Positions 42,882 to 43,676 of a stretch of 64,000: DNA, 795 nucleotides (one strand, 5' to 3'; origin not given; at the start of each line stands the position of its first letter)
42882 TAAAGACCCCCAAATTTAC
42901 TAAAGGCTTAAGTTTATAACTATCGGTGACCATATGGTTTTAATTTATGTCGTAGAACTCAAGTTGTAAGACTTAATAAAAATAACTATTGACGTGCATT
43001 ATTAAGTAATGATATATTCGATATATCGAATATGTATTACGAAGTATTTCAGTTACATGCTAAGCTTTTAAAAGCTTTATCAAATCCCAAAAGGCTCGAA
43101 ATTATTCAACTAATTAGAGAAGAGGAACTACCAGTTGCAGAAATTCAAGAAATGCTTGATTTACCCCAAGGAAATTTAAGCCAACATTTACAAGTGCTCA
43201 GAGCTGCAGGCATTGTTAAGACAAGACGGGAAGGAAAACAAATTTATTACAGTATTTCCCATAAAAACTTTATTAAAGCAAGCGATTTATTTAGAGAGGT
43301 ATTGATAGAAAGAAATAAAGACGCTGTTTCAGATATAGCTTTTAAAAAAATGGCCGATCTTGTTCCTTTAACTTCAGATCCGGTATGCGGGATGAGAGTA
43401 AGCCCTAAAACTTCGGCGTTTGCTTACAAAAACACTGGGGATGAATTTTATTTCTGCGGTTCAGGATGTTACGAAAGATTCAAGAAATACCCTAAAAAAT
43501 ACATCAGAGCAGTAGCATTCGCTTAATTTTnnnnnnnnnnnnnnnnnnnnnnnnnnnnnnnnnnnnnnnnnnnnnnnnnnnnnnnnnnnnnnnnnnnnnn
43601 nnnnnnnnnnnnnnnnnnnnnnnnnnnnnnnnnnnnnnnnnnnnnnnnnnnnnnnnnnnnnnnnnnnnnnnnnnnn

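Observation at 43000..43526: ArsR-YHS fusion regulator with a perfect 20-bp palindromic operator overlapping its own start codon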

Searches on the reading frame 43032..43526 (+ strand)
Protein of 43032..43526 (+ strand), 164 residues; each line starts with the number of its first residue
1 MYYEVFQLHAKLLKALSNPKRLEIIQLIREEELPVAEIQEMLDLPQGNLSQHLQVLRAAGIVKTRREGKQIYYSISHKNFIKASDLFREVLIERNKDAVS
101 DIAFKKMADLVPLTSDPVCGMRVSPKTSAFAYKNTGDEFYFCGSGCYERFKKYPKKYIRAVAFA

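Call 3: search_protein_families(library=pfam, proteins=[window:43032-43526:+], max_evalue=0.01)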
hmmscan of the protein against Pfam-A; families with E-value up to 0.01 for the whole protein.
window:43032-43526:+ (164 aa): 14 families
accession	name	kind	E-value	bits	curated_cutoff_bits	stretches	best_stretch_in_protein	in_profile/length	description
PF01022.26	HTH_5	-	2.3e-13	50.2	22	1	18-63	1-46/47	Bacterial regulatory protein, arsR family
PF12840.13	HTH_20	-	2.2e-12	47.2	27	1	16-65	1-51/51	Helix-turn-helix domain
PF04945.19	YHS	-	1.5e-11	44.6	30.3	1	115-159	2-45/47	YHS domain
PF12802.13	MarR_2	-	3.7e-05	24.3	27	1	27-68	14-56/61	MarR family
PF13412.12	HTH_24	-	7.1e-05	22.7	21.9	1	19-63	3-48/48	Winged helix-turn-helix DNA-binding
PF01978.25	TrmB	-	0.00011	22.5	25.6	1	26-75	16-65/68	Sugar-specific transcriptional regulator TrmB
PF13601.12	HTH_34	-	0.00014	22.4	27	1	22-67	3-49/80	Winged helix DNA-binding domain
PF25212.1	HVO_A0114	-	0.00025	21.2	27.6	1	10-70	14-74/84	HVO_A0114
PF09339.16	HTH_IclR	-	0.00077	19.6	22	1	22-64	6-50/52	IclR helix-turn-helix domain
PF08281.18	Sigma70_r4_2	-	0.0014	18.7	25.7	1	19-54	13-48/54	Sigma-70, region 4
PF04545.22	Sigma70_r4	-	0.0016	18.4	24.1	1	18-53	6-41/50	Sigma-70, region 4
PF21476.4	PF0610-like_N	-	0.0029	18.3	33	1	21-56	3-38/50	PF0610-like, N-terminal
PF13463.12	HTH_27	-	0.0086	16.8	22.2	0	23-77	7-66/68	Winged helix DNA-binding domain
PF02082.26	Rrf2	-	0.0087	16.7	30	0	29-66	20-57/132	Iron-dependent Transcriptional regulator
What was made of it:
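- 43371..43517 (+): YHS domain, aa 114-162, with putative ligands D116, C119, C142, C146 (plus invariant M121). PF04945 at 44.6 bits against a cut-off of 30.3 (call 3).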

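Call 8: find_homologous_proteins(query=window:43032-43523:+)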
Query window:43032-43523:+ (164 aa): 1215 proteins with E <= 0.001 among 1244 candidates; the best 120 are listed.
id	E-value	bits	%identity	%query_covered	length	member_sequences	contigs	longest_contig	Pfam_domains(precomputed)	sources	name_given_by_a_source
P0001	7.8e-95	333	91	100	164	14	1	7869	PF12840.14,PF01022.27,PF04945.20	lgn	-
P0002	6.2e-93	327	89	100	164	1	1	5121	PF12840.14,PF01022.27,PF04945.20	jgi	jgi:ArsR family transcriptional regulator, virulence genes transcriptional regulator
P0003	8.1e-91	320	88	100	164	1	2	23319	PF12840.14,PF01022.27,PF04945.20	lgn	-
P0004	2.5e-88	312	85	100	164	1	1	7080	PF12840.14,PF01022.27,PF04945.20,PF12802.14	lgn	-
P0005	3.2e-87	308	85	100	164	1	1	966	PF12840.14,PF01022.27,PF04945.20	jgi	jgi:ArsR family transcriptional regulator, virulence genes transcriptional regulator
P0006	9.0e-87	307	85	98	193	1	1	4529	PF12840.14,PF01022.27,PF04945.20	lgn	-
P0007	9.2e-87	307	87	96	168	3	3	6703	PF12840.14,PF01022.27,PF04945.20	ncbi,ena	ncbi:MAG: metalloregulator ArsR/SmtB family transcription factor [Patescibacteria group bacterium]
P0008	3.1e-85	302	83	98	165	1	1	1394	PF12840.14,PF01022.27,PF04945.20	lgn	-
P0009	3.7e-84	298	86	96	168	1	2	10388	PF12840.14,PF13412.13,PF01978.26,PF01022.27,PF04945.20,PF12802.14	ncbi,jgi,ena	-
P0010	7.6e-84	297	84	96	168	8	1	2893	PF12840.14,PF01022.27,PF04945.20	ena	-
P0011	3.1e-83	295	81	98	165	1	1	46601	PF12840.14,PF01022.27,PF04945.20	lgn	-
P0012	4.4e-83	295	80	98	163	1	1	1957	PF12840.14,PF01022.27,PF04945.20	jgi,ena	-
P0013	2.1e-82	293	80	98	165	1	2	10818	PF12840.14,PF01022.27,PF04945.20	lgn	-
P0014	4.5e-82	291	81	97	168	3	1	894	PF12840.14,PF01022.27,PF04945.20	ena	-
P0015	1.5e-81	290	78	100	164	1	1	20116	PF12840.14,PF01022.27,PF04945.20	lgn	-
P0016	2.0e-81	289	77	100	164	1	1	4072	PF12840.14,PF01022.27,PF04945.20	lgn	-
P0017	2.1e-81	289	82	96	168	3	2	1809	PF12840.14,PF01022.27,PF04945.20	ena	-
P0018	2.4e-81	289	82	96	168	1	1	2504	PF12840.14,PF01022.27,PF04945.20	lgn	-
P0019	3.6e-81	288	80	96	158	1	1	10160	PF12840.14,PF01022.27,PF04945.20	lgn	-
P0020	2.6e-80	286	80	96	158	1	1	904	PF12840.14,PF13412.13,PF25212.3,PF01022.27,PF04945.20,PF12802.14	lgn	-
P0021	3.5e-80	285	80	96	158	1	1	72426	PF12840.14,PF21476.5,PF01022.27,PF04945.20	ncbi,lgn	-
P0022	6.2e-80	284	81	96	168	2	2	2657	PF12840.14,PF01022.27,PF04945.20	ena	-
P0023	1.3e-79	283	82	96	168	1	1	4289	PF12840.14,PF01022.27,PF04945.20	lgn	-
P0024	3.0e-79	282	83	93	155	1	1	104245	PF12840.14,PF01022.27,PF04945.20,PF12802.14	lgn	-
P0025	3.2e-79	282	82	93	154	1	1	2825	PF12840.14,PF01978.26,PF01022.27,PF04945.20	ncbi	-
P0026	4.6e-79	282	81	96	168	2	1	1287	PF12840.14,PF01022.27,PF04945.20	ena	-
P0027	1.5e-78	280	82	93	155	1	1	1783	PF12840.14,PF01022.27,PF04945.20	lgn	-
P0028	4.6e-78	278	80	93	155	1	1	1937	PF12840.14,PF01022.27,PF04945.20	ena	-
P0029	5.2e-77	275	80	93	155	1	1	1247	PF12840.14,PF01022.27,PF04945.20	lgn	-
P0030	5.7e-77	275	79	93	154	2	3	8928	PF12840.14,PF01022.27,PF04945.20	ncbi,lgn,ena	-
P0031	1.5e-76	274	76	96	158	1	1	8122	PF12840.14,PF01022.27,PF04945.20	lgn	-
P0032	6.9e-76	271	79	98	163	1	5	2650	PF12840.14,PF01022.27,PF04945.20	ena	-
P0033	2.5e-75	270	75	97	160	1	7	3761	PF12840.14,PF01022.27,PF04945.20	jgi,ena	-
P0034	3.0e-75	269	79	93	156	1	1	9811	PF12840.14,PF01022.27,PF04945.20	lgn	-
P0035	4.5e-75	269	76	96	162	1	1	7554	PF12840.14,PF01022.27,PF04945.20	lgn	-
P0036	6.4e-75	268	76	96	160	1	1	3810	PF12840.14,PF01022.27,PF04945.20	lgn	-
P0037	1.8e-74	267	78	93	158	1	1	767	PF12840.14,PF01022.27,PF04945.20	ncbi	-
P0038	6.8e-74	265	72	97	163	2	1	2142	PF12840.14,PF01022.27,PF04945.20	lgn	-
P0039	4.3e-73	262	76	93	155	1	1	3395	PF12840.14,PF01022.27,PF04945.20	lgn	-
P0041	6.7e-73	262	76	93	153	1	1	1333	PF12840.14,PF01022.27,PF04945.20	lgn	-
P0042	2.4e-72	260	71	97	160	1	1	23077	PF12840.14,PF01022.27,PF04945.20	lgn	-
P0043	3.3e-72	259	76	96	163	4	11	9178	PF12840.14,PF01022.27,PF04945.20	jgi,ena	-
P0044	2.8e-71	256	74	93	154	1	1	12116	PF12840.14,PF01022.27,PF04945.20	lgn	-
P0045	5.0e-71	256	73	96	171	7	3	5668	PF12840.14,PF01022.27,PF04945.20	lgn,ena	-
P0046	2.2e-69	250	70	96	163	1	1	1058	PF12840.14,PF01022.27,PF04945.20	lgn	-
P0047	2.5e-69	250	70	96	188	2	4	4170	PF12840.14,PF01022.27,PF04945.20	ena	-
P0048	4.3e-69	249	68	98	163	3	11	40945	PF12840.14,PF01022.27,PF04945.20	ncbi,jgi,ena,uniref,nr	ncbi:hypothetical protein A3F29_01540 [Candidatus Roizmanbacteria bacterium RIFCSPHIGHO2_12_FULL_33_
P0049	5.6e-69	249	72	89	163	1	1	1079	PF12840.14,PF01022.27,PF04945.20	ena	-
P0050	7.0e-69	249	72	89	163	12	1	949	PF12840.14,PF01022.27,PF04945.20,PF12802.14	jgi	-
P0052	1.6e-68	247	70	90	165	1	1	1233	PF12840.14,PF01022.27,PF04945.20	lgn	-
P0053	3.8e-68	246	70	93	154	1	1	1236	PF12840.14,PF01022.27,PF04945.20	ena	-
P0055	6.4e-68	245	67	98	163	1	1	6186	PF12840.14,PF01022.27,PF04945.20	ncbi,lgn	ncbi:MAG: metalloregulator ArsR/SmtB family transcription factor [Patescibacteria group bacterium]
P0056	6.9e-68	245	70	93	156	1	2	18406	PF12840.14,PF01022.27,PF04945.20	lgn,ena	-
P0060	2.7e-67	243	70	96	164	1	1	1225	PF12840.14,PF01022.27,PF04945.20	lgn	-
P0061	2.7e-66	240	69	96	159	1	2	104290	PF12840.14,PF01022.27,PF04945.20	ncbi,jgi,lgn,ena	-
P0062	3.7e-66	240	68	96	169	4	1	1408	PF12840.14,PF01022.27,PF04945.20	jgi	-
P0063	6.1e-66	239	68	96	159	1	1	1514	PF12840.14,PF01022.27,PF04945.20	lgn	-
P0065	2.8e-65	237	67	96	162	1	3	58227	PF12840.14,PF01022.27,PF04945.20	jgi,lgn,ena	-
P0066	5.6e-65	236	68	96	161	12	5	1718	PF12840.14,PF01978.26,PF01022.27,PF04945.20,PF13601.13,PF12802.14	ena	-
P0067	6.6e-65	236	67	98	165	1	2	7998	PF12840.14,PF01022.27,PF04945.20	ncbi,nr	ncbi:metalloregulator ArsR/SmtB family transcription factor [Candidatus Roizmanbacteria bacterium]|n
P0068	5.5e-64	233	67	96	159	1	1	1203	PF12840.14,PF01022.27,PF04945.20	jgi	-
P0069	5.7e-64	233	66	96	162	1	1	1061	PF12840.14,PF01022.27,PF04945.20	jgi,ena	-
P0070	7.2e-64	232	67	96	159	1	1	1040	PF12840.14,PF01022.27,PF04945.20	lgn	-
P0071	7.8e-64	232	66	96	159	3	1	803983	PF12840.14,PF21476.5,PF01022.27,PF04945.20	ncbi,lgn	-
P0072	8.2e-64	232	67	96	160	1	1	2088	PF12840.14,PF01022.27,PF04945.20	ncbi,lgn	ncbi:MAG: metalloregulator ArsR/SmtB family transcription factor [Candidatus Paceibacterota bacteriu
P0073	9.2e-64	232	68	96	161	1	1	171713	PF12840.14,PF01022.27,PF04945.20,PF12802.14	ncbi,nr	ncbi:MAG: metalloregulator ArsR/SmtB family transcription factor [Candidatus Levybacteria bacterium]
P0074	1.4e-63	231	67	96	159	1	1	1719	PF12840.14,PF01022.27,PF04945.20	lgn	-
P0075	1.6e-63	231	67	96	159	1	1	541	PF12840.14,PF01022.27,PF04945.20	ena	-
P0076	2.2e-63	231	63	97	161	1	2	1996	PF12840.14,PF01022.27,PF04945.20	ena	-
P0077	4.0e-63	230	63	99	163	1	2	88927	PF12840.14,PF01022.27,PF04945.20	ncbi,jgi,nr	ncbi:YHS domain-containing protein [Candidatus Microgenomates bacterium]|nr:MAG: YHS domain-containi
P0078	6.3e-63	229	65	96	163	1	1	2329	PF12840.14,PF01022.27,PF04945.20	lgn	-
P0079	6.9e-63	229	63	98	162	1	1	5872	PF12840.14,PF01022.27,PF04945.20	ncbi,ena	-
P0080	9.2e-63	229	65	96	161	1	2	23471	PF12840.14,PF01022.27,PF04945.20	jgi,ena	-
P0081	1.3e-62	228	65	96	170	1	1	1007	PF12840.14,PF21476.5,PF01022.27,PF04945.20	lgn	-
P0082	1.4e-62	228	64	98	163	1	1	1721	PF12840.14,PF21476.5,PF01022.27,PF04945.20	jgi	jgi:ArsR family transcriptional regulator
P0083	1.7e-62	228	64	96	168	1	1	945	PF12840.14,PF01022.27,PF04945.20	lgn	-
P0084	1.8e-62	228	66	96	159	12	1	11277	PF12840.14,PF01022.27,PF04945.20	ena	-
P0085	2.0e-62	228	68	92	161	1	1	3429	PF12840.14,PF01022.27,PF04945.20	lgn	-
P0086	2.1e-62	228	64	96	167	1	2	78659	PF12840.14,PF01022.27,PF04945.20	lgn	-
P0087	2.2e-62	227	64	98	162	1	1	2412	PF12840.14,PF01022.27,PF04945.20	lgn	-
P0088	2.2e-62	227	67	96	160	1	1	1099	PF12840.14,PF21476.5,PF01022.27,PF04945.20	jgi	jgi:DNA-binding transcriptional ArsR family regulator/YHS domain-containing protein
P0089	2.6e-62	227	65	98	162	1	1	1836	PF12840.14,PF01022.27,PF04945.20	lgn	-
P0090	2.6e-62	227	65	96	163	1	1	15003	PF12840.14,PF01022.27,PF04945.20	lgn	-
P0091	3.5e-62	227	64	98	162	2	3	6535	PF12840.14,PF01022.27,PF04945.20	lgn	-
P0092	3.8e-62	227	63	96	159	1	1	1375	PF12840.14,PF01022.27,PF04945.20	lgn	-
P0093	4.3e-62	227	63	100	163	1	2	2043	PF12840.14,PF21476.5,PF01022.27,PF04945.20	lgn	-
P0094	4.3e-62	227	67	96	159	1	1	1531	PF12840.14,PF01022.27,PF04945.20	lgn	-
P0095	4.7e-62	226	65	96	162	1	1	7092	PF12840.14,PF01022.27,PF04945.20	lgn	-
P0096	4.9e-62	226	67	97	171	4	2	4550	PF12840.14,PF01022.27,PF04945.20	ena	-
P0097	5.6e-62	226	65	97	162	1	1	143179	PF12840.14,PF01022.27,PF04945.20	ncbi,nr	ncbi:MAG: metalloregulator ArsR/SmtB family transcription factor [Candidatus Levybacteria bacterium]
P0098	6.6e-62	226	64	98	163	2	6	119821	PF12840.14,PF01022.27,PF04945.20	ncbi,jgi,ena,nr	ncbi:MAG: Regulatory protein ArsR [Candidatus Levybacteria bacterium GW2011_GWA2_40_8]|nr:MAG: Regul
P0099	7.2e-62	226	66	96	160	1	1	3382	PF12840.14,PF21476.5,PF01978.26,PF01022.27,PF04945.20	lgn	-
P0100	8.0e-62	226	65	97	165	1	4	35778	PF12840.14,PF01022.27,PF04945.20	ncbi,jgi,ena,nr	ncbi:MAG: hypothetical protein COU25_03035 [Candidatus Levybacteria bacterium CG10_big_fil_rev_8_21_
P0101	9.0e-62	225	68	97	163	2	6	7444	PF12840.14,PF01022.27,PF04945.20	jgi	jgi:ArsR family transcriptional regulator, virulence genes transcriptional regulator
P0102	1.2e-61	225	62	98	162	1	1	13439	PF12840.14,PF01022.27,PF04945.20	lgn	-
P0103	1.3e-61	225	64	96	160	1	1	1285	PF12840.14,PF01022.27,PF04945.20,PF12802.14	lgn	-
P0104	1.4e-61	225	65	96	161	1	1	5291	PF12840.14,PF13412.13,PF21476.5,PF01022.27,PF04945.20,PF13601.13,PF12802.14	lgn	-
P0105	1.9e-61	224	62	98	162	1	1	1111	PF12840.14,PF01022.27,PF04945.20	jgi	jgi:DNA-binding transcriptional ArsR family regulator/YHS domain-containing protein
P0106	2.0e-61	224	66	96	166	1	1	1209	PF12840.14,PF01022.27,PF04945.20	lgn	-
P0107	2.0e-61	224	64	98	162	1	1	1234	PF12840.14,PF01022.27,PF04945.20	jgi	jgi:ArsR family transcriptional regulator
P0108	3.0e-61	224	63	98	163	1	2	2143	PF12840.14,PF01022.27,PF04945.20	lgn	-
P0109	3.1e-61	224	64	97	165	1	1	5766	PF12840.14,PF01978.26,PF01022.27,PF04945.20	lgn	-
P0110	3.3e-61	224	66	96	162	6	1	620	PF12840.14,PF01022.27,PF04945.20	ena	-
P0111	4.7e-61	223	67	89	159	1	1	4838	PF12840.14,PF01022.27,PF04945.20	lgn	-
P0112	5.1e-61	223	63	98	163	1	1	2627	PF12840.14,PF01022.27,PF04945.20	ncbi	-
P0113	5.5e-61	223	63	96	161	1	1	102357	PF12840.14,PF01022.27,PF04945.20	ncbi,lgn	-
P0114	5.6e-61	223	65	96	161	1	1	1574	PF12840.14,PF01022.27,PF04945.20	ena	-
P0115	5.8e-61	223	63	98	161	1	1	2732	PF12840.14,PF01978.26,PF01022.27,PF04945.20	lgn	-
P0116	7.3e-61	223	62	98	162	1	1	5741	PF12840.14,PF01022.27,PF04945.20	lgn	-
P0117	7.8e-61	222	64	96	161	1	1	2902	PF12840.14,PF21476.5,PF01022.27,PF04945.20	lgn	-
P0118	9.6e-61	222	62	98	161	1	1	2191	PF12840.14,PF01022.27,PF04945.20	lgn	-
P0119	1.0e-60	222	64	97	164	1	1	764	PF12840.14,PF01022.27,PF04945.20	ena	-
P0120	1.2e-60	222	64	96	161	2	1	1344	PF12840.14,PF01022.27,PF04945.20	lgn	-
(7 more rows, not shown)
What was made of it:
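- On YHS / TRASH domain: The same precomputed domain is present in most of the top 120 homologues (call 8).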

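Call 11: find_related_loci(query=A1, collection=genome_contigs, flank=6000)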
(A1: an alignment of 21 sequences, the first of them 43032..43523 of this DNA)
Query A1 (164 aa) in genome_contigs; peptide patterns used: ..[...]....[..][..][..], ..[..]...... (x = any residue, [..] = any of these).
153 stretches matched a pattern; 137 encode a relative of the query (tblastn E <= 1e-3); the best 80 are kept; 80 distinct loci.
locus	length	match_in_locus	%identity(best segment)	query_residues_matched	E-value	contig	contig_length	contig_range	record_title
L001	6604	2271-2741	87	1-157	6e-94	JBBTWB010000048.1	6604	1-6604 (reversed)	MAG: Patescibacteria group bacterium isolate H43-bin061_1 H43_bin061_1_000000000048, whole genome shotgun sequence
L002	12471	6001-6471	80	1-157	4e-88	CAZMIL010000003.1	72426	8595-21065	MAG TPA_asm: uncultured Gammaproteobacteria bacterium isolate SRP093762_co1_187 genome assembly, contig: NODE_224_length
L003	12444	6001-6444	78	1-152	1e-80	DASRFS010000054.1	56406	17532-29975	MAG TPA_asm: Patescibacteria group bacterium isolate SMAG_U10038 k141_1786059, whole genome shotgun sequence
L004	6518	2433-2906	73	2-159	2e-78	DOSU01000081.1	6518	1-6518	MAG TPA_asm: Rikenellaceae bacterium isolate UBA9571 contig_12304, whole genome shotgun sequence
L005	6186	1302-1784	67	1-161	3e-76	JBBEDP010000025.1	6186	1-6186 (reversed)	MAG: Patescibacteria group bacterium isolate LejiaF_33_12 Lejia_F_16307_length_6186_cov_6, whole genome shotgun sequence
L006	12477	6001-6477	68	1-158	5e-74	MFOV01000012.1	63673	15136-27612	MAG: Candidatus Levybacteria bacterium RIFCSPLOWO2_01_FULL_39_10 rifcsplowo2_01_scaffold_2734, whole genome shotgun sequ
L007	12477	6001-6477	69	1-158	1e-73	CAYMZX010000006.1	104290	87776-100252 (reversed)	MAG TPA_asm: uncultured Gammaproteobacteria bacterium isolate SRP231805_co4_134 genome assembly, contig: k141_8842, whol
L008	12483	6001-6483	68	1-158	2e-72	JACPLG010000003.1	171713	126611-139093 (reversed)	MAG: Candidatus Levyibacteriota bacterium isolate NC_groundwater_515_Ag_S-0.1um_38_10 S35_SO-1_scaffold_41853, whole gen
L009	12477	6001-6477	66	1-158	2e-70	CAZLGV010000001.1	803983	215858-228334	MAG TPA_asm: uncultured Gammaproteobacteria bacterium isolate SRP269290_co2_1 genome assembly, contig: NODE_1_length_803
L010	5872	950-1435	63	1-161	8e-70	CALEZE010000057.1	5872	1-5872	MAG TPA_asm: uncultured bacterium isolate SRR7515931_bin.142_CONCOCT_v1.1_MAG genome assembly, contig: ERZ869938.7681, w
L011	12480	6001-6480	65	1-159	2e-69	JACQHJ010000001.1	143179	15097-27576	MAG: Candidatus Levyibacteriota bacterium isolate NC_groundwater_1096_Ag_S2p5_37_166 S_2p5_S6_coassembly_k141_261773, wh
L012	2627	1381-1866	63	1-161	2e-69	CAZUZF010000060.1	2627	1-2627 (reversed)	MAG TPA_asm: uncultured Gammaproteobacteria bacterium isolate binchicken_co38_1268 genome assembly, contig: NODE_80522_l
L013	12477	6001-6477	61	1-158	6e-68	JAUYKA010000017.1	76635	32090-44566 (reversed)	MAG: bacterium isolate C24_metabat.bin.173 C24_k141_474496, whole genome shotgun sequence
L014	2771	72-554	62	1-160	5e-68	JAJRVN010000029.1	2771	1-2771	MAG: Patescibacteria group bacterium isolate Dive96_bin10.432 k141_1678298, whole genome shotgun sequence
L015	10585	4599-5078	61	1-159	4e-67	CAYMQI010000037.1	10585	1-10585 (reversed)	MAG TPA_asm: uncultured Pseudomonadales bacterium isolate SRP050083_co2_357 genome assembly, contig: NODE_4974_length_10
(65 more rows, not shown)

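Call 24: search_solved_structures(query=A2, max_evalue=0.01, show_alignments=2)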
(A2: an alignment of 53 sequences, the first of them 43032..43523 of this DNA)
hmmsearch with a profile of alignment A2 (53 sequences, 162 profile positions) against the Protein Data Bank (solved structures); distinct sequences matched with E-value up to 0.01: 43.
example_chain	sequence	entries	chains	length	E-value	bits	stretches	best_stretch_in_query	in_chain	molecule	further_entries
3jth_A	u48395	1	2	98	1.8e-16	63.7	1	11-80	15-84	Transcription activator HlyU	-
5znx_A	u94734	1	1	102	2.1e-16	63.5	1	11-80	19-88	Transcriptional activator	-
4k2e_A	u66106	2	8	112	3e-16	63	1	11-89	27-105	Transcriptional activator HlyU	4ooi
3pqj_A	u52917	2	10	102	1.2e-15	61.1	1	9-96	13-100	Biofilm growth-associated repressor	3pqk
6jmi_A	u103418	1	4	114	1.9e-15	60.4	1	5-94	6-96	Uncharacterized HTH-type transcriptional regulator Rv0081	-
4omy_A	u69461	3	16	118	1.9e-14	57.1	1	8-89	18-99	NolR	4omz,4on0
8qkf_A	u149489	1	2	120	3.1e-14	56.4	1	4-79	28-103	ArsR family transcriptional regulator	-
2zkz_A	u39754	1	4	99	4.1e-14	56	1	8-77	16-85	Transcriptional repressor pagR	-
13ct_A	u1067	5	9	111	1.1e-13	54.6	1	9-78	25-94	Transcriptional regulator, ArsR family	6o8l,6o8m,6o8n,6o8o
6o8k_A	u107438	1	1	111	1.1e-13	54.6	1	9-78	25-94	Transcriptional regulator, ArsR family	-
4ggg_A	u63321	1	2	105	2.2e-12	50.4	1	8-77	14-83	Repressor protein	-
1r1u_A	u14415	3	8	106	3.4e-11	46.6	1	8-77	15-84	repressor protein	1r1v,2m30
2kjb_A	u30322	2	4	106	3.4e-11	46.6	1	8-77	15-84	CzrA protein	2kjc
6cdb_A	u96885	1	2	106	6.5e-11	45.6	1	8-77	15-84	ArsR family transcriptional regulator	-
9t6t_A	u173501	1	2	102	7e-11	45.5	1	10-77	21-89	Lmo1102 protein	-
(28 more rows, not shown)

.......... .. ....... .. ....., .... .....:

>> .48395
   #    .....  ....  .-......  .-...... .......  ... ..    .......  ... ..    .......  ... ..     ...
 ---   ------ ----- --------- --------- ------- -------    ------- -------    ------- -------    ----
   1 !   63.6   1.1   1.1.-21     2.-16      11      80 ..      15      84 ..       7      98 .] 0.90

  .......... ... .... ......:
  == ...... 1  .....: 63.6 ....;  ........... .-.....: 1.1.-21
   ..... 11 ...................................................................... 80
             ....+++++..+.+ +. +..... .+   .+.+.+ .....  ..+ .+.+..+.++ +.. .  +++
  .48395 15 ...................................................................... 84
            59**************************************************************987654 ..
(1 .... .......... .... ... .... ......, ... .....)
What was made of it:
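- HlyU-type ArsR proteins are described as activators (molecule names in call 24).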

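Call 26: predict_structure(alignment_id=A2)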
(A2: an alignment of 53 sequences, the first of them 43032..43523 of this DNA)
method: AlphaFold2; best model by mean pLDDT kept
length: 164 residues; sequences in the alignment: 53
mean_pLDDT: 87.9   pTM: 0.73
mean pLDDT of the five models: 87.9, 85.7, 84.6, 84.1, 80.8
residues with pLDDT >= 90: 92; 70-90: 61; 50-70: 8; < 50: 3
segments of 3 or more residues with pLDDT < 50: 162-164
pLDDT, mean of each block of 10 residues (from residue 1): 92 94 91 92 89 97 96 96 89 80 71 87 86 87 93 84 43
secondary structure, 60 per line:
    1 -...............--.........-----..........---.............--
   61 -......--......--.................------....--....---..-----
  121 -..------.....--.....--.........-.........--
elements in order: H2-16 H19-27 H35-42 H46-58 E62-67 E70-75 H78-94 H101-104 H107-110 E130-134 E137-141 H144-152 H154-162
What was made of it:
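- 43032..43313 (+): ArsR/SmtB winged-helix domain, aa 1-94 (a1-a2-a3-aR-b1-b2-a5). Recognition helix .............. Secondary structure in call 26.
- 43314..43370 (+): Linker, aa 95-113, lower model confidence. pLDDT is 71-80 in this block (call 26).
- On ArsR/SmtB family: The AlphaFold2 model shows helices 2-16, 19-27, 35-42 and 46-58, strands 62-67 and 70-75, and helix 78-94 (call 26).
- The AlphaFold2 model has pLDDT 87.9 and a canonical ArsR topology (call 26).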

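Call 27: search_protein_families(library=ncbifam, proteins=[window:43032-43523:+], max_evalue=0.001)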
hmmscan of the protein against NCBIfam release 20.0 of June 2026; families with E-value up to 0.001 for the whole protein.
window:43032-43523:+ (164 aa): 13 families
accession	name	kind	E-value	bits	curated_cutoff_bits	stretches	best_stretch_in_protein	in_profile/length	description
NF033788.1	HTH_metalloreg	subfamily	2e-26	91.6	55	1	10-80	2-73/77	metalloregulator ArsR/SmtB family transcription factor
NF040642.1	sulf_sens_BigR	equivalog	4.1e-20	71.7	155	1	10-78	11-79/95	sulfite-sensing transcriptional repressor BigR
NF033789.1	repress_SdpR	subfamily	2.5e-17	62.6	100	1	13-78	2-67/79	autorepressor SdpR family transcription factor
NF045707.1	Dbac_1936_reg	equivalog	4.7e-13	49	115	1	6-82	4-80/99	ArsR/SmtB-type metalloregulator TsoR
NF052532.1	TransRegPagRBaca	equivalog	2.5e-12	46.7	170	1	3-78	11-86/99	transcriptional repressor PagR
NF007528.0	PRK10141.1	subfamily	2.7e-12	46.6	97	1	10-102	7-99/117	metalloregulator ArsR/SmtB family transcription factor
NF047906.1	CdPbTransRegCmtR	equivalog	3.4e-11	43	150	1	10-93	12-95/104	Cd(II)/Pb(II)-sensing metalloregulatory transcriptional regulator CmtR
NF041413.1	ArsR_Rv2640c_fam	equivalog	1.2e-08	35.4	155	1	12-79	35-105/118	Rv2640c family ArsR-like transcriptional regulator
NF053755.1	MsvR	equivalog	7.2e-06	25.9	220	1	11-67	5-61/236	transcriptional factor MsvR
TIGR02937.1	sigma70-ECF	superfamily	0.00024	20.8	42.9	1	11-57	113-158/165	sigma-70 family RNA polymerase sigma factor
NF005061.0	PRK06474.1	equivalog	0.00038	20.4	121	1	14-78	6-78/178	hypothetical protein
NF004170.0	PRK05638.1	equivalog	0.00054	18.6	421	1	20-79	372-434/442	threonine synthase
NF053602.1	Phr_regulator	exception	0.0006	19.4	320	1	10-67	3-60/191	heat shock transcription regulator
